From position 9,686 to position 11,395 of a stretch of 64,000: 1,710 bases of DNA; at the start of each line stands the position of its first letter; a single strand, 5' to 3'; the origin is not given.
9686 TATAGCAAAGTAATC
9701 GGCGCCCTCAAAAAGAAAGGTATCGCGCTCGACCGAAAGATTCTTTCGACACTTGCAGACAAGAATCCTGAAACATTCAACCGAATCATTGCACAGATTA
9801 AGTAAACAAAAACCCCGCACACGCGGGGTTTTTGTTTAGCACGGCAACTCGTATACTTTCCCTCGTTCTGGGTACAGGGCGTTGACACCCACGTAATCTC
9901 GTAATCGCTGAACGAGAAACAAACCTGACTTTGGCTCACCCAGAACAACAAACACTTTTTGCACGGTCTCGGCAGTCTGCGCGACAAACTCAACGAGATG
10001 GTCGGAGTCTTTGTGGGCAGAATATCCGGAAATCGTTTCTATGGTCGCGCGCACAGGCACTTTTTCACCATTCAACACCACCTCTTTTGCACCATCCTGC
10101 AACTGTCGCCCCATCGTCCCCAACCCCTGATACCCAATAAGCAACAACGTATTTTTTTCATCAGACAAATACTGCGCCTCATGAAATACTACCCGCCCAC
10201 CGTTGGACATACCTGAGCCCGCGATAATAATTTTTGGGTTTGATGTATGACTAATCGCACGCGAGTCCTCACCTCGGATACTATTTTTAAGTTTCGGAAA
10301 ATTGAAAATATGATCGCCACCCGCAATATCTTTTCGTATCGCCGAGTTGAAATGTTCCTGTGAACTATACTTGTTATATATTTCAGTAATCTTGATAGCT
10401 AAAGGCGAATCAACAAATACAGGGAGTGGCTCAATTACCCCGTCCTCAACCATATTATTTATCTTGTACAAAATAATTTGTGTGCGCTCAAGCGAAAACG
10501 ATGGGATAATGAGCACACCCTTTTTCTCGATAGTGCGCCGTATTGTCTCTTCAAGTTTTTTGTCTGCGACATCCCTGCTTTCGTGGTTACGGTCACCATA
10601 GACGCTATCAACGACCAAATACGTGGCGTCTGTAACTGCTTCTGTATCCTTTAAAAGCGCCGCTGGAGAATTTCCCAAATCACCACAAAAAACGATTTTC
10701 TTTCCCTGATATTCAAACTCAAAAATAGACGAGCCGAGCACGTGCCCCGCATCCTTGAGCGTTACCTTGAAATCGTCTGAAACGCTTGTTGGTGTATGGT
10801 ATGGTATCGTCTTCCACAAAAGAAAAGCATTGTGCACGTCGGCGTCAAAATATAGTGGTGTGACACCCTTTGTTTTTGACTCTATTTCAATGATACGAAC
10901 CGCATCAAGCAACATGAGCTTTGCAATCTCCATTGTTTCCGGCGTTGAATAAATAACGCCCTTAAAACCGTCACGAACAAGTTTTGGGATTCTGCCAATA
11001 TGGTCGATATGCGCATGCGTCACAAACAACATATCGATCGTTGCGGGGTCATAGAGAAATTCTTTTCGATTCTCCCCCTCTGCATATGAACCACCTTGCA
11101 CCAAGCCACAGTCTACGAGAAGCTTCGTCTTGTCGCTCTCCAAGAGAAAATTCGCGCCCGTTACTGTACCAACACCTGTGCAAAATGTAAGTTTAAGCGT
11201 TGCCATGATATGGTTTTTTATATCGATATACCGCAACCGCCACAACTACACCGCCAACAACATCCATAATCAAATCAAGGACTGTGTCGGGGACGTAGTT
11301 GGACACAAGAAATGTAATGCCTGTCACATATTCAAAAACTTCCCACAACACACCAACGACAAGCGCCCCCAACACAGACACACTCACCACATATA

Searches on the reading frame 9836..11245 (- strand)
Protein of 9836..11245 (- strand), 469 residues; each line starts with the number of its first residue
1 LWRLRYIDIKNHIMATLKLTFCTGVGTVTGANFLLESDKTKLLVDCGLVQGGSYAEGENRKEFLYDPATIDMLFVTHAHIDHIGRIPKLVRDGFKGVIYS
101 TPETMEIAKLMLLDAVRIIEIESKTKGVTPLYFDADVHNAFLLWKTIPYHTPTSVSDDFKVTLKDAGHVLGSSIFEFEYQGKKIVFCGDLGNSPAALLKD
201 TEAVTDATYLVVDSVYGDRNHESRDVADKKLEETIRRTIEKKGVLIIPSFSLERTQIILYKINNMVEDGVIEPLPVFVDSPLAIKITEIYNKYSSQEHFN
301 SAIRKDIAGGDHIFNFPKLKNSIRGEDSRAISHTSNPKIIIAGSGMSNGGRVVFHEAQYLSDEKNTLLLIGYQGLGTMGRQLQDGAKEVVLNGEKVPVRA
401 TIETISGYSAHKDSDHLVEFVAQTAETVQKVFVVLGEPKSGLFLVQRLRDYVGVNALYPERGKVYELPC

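Call 54: search_protein_families(library=pfam, proteins=[window:9836-11245:-], max_evalue=0.001)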
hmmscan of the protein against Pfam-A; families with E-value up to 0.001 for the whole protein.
window:9836-11245:- (469 aa): 5 families
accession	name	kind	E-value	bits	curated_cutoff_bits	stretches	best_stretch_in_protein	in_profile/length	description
PF10996.14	Beta-Casp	-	8.6e-28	97.7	27.7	1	255-382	1-120/120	Beta-Casp domain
PF00753.33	Lactamase_B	-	2e-16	60.9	22.7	1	32-201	8-161/196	Metallo-beta-lactamase superfamily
PF16661.11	Lactamase_B_6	-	5.8e-13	49.1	27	1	34-202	1-174/193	Metallo-beta-lactamase superfamily domain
PF12706.13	Lactamase_B_2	-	8.5e-09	35.7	27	1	41-219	2-170/200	Beta-lactamase superfamily domain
PF07521.17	RMMBL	-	2.5e-08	34.2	21.6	1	396-459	2-63/63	Zn-dependent metallo-hydrolase RNA specificity domain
